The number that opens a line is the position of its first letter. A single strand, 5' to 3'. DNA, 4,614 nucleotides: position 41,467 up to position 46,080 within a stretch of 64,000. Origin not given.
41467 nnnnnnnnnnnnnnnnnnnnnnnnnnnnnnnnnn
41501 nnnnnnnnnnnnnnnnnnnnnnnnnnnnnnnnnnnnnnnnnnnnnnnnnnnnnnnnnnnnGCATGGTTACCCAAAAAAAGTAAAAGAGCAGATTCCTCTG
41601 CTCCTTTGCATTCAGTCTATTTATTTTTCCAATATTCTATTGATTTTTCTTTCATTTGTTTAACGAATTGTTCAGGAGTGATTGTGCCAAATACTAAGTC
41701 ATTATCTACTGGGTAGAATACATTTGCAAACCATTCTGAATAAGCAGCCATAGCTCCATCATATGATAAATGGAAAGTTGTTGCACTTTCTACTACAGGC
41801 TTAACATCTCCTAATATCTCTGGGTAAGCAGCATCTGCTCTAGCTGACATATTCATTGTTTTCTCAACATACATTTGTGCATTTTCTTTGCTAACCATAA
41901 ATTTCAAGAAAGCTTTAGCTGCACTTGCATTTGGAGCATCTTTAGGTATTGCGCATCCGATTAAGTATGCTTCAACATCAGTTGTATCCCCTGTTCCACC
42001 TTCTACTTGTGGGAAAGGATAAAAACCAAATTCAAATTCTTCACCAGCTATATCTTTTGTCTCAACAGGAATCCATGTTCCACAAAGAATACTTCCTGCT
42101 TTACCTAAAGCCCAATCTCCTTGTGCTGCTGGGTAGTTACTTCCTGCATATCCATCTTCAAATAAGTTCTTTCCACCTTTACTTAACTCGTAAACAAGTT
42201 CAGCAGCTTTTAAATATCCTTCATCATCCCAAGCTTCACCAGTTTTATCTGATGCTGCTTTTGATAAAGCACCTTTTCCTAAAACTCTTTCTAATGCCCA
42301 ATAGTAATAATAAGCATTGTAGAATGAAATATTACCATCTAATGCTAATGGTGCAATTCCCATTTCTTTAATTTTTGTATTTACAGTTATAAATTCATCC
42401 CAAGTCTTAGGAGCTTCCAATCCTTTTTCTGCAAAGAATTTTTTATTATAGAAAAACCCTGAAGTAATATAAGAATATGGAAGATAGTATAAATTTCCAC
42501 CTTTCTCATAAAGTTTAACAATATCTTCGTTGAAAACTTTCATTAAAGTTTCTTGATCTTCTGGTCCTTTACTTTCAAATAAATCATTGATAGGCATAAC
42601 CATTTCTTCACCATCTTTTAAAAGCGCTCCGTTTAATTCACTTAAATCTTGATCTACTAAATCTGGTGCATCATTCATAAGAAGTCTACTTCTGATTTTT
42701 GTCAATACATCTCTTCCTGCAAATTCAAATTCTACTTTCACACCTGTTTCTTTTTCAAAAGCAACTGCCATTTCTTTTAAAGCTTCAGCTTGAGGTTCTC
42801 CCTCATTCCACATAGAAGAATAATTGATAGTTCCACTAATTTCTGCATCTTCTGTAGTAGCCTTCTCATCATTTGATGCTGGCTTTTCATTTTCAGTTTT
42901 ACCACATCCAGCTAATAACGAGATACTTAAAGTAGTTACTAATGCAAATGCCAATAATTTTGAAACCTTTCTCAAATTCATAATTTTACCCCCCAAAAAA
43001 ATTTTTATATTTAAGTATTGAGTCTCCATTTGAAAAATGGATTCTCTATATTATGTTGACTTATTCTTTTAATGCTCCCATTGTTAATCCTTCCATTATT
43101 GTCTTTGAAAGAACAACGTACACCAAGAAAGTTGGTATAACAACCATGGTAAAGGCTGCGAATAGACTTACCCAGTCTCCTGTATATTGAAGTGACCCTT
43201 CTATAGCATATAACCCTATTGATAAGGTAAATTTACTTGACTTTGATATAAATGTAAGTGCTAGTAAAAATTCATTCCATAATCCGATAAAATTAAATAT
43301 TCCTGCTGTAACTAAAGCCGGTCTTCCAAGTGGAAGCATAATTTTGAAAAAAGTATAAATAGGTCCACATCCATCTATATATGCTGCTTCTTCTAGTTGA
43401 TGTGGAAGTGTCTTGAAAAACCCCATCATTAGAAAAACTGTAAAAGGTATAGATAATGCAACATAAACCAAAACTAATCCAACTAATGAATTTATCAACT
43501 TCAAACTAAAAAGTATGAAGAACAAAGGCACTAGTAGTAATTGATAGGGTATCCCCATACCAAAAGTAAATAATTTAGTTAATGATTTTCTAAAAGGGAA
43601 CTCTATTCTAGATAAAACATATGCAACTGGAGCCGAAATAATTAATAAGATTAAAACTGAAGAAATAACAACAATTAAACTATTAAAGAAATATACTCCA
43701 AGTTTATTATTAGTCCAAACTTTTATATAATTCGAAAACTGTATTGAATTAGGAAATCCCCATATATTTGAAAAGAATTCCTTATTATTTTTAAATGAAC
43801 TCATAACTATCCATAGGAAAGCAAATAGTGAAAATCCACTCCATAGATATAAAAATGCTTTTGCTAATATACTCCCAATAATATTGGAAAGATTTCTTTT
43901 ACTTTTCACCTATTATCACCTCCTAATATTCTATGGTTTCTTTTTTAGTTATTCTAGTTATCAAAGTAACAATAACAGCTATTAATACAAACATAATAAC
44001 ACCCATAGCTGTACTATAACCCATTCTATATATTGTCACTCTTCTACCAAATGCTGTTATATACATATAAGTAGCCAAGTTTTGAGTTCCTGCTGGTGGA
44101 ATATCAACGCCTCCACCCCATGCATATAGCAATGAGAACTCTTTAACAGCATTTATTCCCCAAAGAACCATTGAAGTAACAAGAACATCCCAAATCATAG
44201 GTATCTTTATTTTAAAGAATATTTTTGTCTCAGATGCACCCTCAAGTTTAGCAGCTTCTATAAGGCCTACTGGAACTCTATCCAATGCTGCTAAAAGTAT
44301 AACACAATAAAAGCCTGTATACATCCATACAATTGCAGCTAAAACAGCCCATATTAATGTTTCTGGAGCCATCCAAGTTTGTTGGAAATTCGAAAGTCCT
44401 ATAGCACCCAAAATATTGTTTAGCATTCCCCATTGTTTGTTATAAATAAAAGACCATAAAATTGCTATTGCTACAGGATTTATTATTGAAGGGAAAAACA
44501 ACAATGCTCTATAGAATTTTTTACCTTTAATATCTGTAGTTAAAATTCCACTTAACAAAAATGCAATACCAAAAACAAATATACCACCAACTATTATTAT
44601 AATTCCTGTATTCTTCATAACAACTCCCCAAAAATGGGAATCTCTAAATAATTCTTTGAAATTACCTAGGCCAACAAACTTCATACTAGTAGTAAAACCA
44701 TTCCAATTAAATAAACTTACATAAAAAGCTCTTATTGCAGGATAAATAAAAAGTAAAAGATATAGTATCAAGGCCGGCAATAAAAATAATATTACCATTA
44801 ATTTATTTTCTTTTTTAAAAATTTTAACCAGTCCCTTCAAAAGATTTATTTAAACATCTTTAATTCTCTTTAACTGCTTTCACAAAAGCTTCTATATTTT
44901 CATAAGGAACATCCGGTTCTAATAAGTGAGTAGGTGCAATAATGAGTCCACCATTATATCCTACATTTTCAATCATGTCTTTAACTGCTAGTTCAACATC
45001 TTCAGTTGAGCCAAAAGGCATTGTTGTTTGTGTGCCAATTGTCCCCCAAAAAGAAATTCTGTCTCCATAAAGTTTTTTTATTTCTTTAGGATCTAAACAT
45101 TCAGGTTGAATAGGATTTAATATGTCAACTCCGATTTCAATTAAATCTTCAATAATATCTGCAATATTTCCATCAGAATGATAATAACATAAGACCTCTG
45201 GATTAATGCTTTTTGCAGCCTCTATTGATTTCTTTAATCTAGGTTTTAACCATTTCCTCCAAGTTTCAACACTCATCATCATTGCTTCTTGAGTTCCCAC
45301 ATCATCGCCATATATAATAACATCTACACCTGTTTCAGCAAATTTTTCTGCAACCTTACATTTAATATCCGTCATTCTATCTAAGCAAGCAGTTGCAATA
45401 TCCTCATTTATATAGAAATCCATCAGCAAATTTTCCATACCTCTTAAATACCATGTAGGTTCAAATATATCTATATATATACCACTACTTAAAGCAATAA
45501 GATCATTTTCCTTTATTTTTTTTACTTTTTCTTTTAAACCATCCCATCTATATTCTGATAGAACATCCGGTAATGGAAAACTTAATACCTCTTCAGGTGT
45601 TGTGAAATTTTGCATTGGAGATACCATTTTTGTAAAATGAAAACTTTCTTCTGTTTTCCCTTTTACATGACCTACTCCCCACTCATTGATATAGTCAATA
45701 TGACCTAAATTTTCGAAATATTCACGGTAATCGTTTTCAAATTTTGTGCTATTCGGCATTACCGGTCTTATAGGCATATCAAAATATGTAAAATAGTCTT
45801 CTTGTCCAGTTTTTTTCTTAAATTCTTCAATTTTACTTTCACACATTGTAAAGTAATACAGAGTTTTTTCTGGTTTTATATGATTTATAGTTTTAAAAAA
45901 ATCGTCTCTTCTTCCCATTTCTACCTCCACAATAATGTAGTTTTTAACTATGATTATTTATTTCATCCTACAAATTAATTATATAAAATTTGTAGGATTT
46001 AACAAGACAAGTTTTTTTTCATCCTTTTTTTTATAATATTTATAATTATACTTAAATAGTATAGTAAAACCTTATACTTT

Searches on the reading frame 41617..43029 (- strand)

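Call 32: search_protein_families(library=ncbifam, proteins=[window:41617-43029:-], max_evalue=0.00001)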
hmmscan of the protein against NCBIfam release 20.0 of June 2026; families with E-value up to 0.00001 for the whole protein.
window:41617-43029:- (470 aa): 4 families
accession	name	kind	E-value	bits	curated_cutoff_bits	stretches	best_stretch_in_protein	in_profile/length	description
TIGR03850.1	bind_CPR_0540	equivalog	3.9e-42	144.4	299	1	24-412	2-377/437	carbohydrate ABC transporter substrate-binding protein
TIGR03851.1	chitin_NgcE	equivalog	1.3e-36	126.6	399.65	1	88-462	61-437/450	N-acetylglucosamine/diacetylchitobiose ABC transporter substrate-binding protein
NF053763.1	ABCarbgalBndGanS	equivalog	1.7e-09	37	700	1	28-444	6-389/420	galactooligosaccharide ABC transporter substrate-binding protein GanS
NF007011.0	PRK09474.1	equivalog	2.6e-09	36.4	291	1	73-409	35-340/396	maltose/maltodextrin ABC transporter substrate-binding protein MalE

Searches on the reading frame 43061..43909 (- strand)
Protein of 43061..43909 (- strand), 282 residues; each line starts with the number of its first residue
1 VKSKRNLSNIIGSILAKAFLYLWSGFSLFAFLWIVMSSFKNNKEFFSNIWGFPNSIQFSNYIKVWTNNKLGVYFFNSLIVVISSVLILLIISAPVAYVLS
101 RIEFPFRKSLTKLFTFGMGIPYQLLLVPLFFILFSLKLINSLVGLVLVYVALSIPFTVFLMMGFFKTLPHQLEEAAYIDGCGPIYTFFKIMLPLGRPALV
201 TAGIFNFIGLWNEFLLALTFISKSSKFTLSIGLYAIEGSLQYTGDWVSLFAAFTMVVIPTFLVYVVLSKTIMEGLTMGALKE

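Call 52: search_protein_families(library=pfam, proteins=[window:43061-43909:-], max_evalue=1e-8)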
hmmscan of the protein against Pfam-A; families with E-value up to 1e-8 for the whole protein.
window:43061-43909:- (282 aa): 1 family
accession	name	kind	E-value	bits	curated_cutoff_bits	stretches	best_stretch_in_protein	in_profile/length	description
PF00528.27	BPD_transp_1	-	3.4e-19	69.7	26.4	1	96-266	5-173/184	Binding-protein-dependent transport system inner membrane component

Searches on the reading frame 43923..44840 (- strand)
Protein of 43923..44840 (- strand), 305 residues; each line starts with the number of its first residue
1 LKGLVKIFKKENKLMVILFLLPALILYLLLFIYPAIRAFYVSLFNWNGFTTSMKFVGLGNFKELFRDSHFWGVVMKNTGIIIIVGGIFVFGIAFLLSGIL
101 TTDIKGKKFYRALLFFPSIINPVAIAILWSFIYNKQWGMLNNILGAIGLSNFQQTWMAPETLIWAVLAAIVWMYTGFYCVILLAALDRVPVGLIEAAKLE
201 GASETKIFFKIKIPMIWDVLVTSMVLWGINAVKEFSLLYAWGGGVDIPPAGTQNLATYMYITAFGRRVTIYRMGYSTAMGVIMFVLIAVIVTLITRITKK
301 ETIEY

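Call 52: search_protein_families(library=pfam, proteins=[window:43923-44840:-], max_evalue=1e-8)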
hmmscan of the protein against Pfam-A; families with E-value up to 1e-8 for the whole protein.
window:43923-44840:- (305 aa): 1 family
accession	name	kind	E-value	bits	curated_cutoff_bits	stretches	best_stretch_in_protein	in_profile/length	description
PF00528.27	BPD_transp_1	-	1.7e-16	60.9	26.4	1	105-297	15-177/184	Binding-protein-dependent transport system inner membrane component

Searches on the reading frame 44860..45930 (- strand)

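Call 53: search_protein_families(library=pfam, proteins=[window:44860-45930:-], max_evalue=1e-8)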
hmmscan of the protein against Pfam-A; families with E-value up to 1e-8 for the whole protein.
window:44860-45930:- (356 aa): 1 family
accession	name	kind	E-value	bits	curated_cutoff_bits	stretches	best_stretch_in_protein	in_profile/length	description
PF01208.23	URO-D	-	5.1e-26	91.9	23.9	1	161-355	152-345/346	Uroporphyrinogen decarboxylase (URO-D)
